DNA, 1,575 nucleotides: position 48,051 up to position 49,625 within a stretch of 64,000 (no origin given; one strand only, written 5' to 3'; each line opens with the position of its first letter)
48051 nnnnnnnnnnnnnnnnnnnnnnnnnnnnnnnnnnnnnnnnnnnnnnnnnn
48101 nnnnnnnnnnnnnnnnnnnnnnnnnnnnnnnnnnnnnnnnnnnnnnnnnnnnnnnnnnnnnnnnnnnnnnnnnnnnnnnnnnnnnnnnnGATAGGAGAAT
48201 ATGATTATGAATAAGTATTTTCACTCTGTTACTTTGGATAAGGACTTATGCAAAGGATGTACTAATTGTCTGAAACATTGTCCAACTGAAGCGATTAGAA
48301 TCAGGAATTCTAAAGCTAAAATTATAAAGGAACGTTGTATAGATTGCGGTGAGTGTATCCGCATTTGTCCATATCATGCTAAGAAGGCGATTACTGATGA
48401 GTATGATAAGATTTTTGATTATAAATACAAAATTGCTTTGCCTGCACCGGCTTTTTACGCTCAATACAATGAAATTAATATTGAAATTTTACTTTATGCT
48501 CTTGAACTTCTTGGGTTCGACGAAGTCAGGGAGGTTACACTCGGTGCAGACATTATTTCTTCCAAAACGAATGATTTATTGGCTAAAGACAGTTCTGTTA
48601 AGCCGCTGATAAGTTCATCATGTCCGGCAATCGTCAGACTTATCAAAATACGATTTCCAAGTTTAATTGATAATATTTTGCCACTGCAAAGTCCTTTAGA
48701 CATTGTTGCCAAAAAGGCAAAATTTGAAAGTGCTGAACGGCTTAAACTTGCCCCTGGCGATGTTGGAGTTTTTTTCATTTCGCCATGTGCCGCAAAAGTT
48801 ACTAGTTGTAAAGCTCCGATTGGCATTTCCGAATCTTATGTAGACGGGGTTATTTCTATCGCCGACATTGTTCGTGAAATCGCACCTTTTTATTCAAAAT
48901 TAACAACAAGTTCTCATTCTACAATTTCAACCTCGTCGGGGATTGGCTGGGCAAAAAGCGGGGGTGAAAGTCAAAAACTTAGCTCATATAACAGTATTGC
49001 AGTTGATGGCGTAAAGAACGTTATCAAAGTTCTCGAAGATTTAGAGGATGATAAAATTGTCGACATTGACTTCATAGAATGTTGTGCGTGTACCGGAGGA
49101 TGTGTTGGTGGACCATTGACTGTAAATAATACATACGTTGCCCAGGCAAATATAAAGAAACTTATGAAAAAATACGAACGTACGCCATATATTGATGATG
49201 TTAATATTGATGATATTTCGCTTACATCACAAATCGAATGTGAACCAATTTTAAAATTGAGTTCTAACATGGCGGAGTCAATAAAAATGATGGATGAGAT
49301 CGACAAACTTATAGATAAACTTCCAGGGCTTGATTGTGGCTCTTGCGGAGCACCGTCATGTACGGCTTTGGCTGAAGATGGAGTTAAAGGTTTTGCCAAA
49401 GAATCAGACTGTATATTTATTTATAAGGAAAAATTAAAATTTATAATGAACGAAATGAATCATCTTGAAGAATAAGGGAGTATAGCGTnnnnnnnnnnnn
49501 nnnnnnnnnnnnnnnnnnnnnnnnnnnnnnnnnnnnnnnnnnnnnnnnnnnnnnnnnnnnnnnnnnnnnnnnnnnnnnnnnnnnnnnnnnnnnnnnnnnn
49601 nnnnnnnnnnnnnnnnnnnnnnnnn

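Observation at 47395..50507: Five-gene putative H2/redox-sensing module immediately upstream of the bifurcating hydrogenase operon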

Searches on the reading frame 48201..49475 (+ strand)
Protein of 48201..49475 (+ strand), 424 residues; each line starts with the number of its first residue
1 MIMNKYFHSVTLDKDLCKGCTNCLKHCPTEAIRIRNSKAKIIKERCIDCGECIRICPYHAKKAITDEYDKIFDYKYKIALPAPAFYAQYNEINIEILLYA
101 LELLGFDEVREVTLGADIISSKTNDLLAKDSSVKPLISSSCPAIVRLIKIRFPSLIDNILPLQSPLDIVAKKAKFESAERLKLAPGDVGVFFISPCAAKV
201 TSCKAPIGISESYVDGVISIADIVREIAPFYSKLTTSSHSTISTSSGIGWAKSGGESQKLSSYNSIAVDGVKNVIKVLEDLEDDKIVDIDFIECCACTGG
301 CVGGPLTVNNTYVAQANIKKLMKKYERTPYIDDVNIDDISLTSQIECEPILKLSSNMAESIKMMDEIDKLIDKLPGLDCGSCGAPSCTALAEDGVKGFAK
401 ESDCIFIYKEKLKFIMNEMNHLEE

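Call 3: search_protein_families(library=pfam, proteins=[window:48201-49475:+], max_evalue=0.01)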
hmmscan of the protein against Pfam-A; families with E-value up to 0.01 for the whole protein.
window:48201-49475:+ (424 aa): 13 families
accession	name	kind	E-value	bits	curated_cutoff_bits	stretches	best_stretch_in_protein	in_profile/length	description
PF02906.19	Fe_hyd_lg_C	-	1e-34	120.7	22.1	1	78-305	4-245/245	Iron only hydrogenase large subunit, C-terminal domain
PF00037.32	Fer4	-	3.9e-10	39.5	21.1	2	40-60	2-22/24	4Fe-4S binding domain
PF13237.11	Fer4_10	-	5.6e-10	39.4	25.5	1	10-57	2-53/53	4Fe-4S dicluster domain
PF04060.18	FeS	-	6.2e-10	39.1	23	1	374-406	1-33/33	Putative Fe-S cluster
PF12837.12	Fer4_6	-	2.1e-09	37.3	25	2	39-60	2-23/24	4Fe-4S binding domain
PF12838.12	Fer4_7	-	2e-08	35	27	1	17-60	2-52/52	4Fe-4S dicluster domain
PF13187.11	Fer4_9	-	3.9e-08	33.6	27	1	17-59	2-50/52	4Fe-4S dicluster domain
PF14697.11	Fer4_21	-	4.4e-07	30.4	35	2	39-71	1-33/59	4Fe-4S dicluster domain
PF13484.11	Fer4_16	-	4.4e-06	27.8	30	2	17-35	2-20/66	4Fe-4S double cluster binding domain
PF25160.1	LdpA_Fe-S-bd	-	2.5e-05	24.4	27.6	1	22-61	8-43/49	LdpA Fe-S cluster-binding domain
PF12797.12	Fer4_2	-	0.00014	22.1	24.5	2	41-58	5-22/22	4Fe-4S binding domain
PF12800.12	Fer4_4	-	0.00097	19.8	24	1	44-58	2-16/17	4Fe-4S binding domain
PF13183.11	Fer4_8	-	0.01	16.8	27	0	44-63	3-22/68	4Fe-4S dicluster domain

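Call 4: search_protein_families(library=ncbifam, proteins=[window:48201-49475:+], max_evalue=0.01)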
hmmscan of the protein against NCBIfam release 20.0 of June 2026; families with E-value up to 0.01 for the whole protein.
window:48201-49475:+ (424 aa): 78 families (the best 25 are shown)
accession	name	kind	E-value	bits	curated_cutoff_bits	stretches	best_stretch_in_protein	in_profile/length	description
TIGR04105.1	FeFe_hydrog_B1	subfamily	3.8e-39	134.6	450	2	70-310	217-461/462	monomeric [FeFe] hydrogenase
TIGR02512.1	FeFe_hydrog_A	subfamily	1.7e-29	102.9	405.95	2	9-228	1-247/375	[FeFe] hydrogenase, group A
NF040763.1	FeFe_hydrog_A6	exception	7.4e-25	87.3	765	2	38-224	182-385/571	NADH-dependent [FeFe] hydrogenase, group A6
NF040762.1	Hydr_FeFe_Clost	exception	1.7e-17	63.3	900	2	7-203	136-361/572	ferredoxin hydrogenase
NF005506.0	PRK07118.1-5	equivalog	2.6e-13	50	388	2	17-62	218-263/279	Fe-S cluster domain-containing protein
NF005505.0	PRK07118.1-4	equivalog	7.2e-12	45.3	378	2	16-60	217-261/265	Fe-S cluster domain-containing protein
TIGR01944.1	rnfB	subfamily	1e-11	44.8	68.7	1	10-66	108-165/190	RnfABCDGE type electron transport complex subunit B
NF041836.1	rnfB_Methano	equivalog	5.3e-11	42.5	445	2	16-60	217-261/265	Rnf electron transport complex subunit RnfB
TIGR02700.1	flavo_MJ0208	hypoth_equivalog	1.7e-10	40.6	251.35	1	11-62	144-195/234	dihydromethanopterin reductase (acceptor)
NF043069.1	T4HPD_activ_SAM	equivalog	3e-10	39.9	425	1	6-69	42-105/299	trans-4-hydroxy-L-proline dehydratase activase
TIGR03294.1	FrhG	equivalog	6.7e-10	39.1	245.5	1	12-59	171-218/228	coenzyme F420 hydrogenase subunit gamma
NF058577.1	FdxA_fam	equivalog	1e-09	38.4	65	1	15-60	7-52/52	4Fe-4S ferredoxin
NF005503.0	PRK07118.1-2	equivalog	1.1e-09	37.9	252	1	17-59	140-182/292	RnfABCDGE type electron transport complex subunit B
NF038196.1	ferrodoxin_EFR1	subfamily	1.3e-09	38.5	75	1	12-61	182-229/242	EFR1 family ferrodoxin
NF040864.1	HgcB_ferredoxin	equivalog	1.3e-09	37.8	99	1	9-60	8-60/93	mercury methylation ferredoxin HgcB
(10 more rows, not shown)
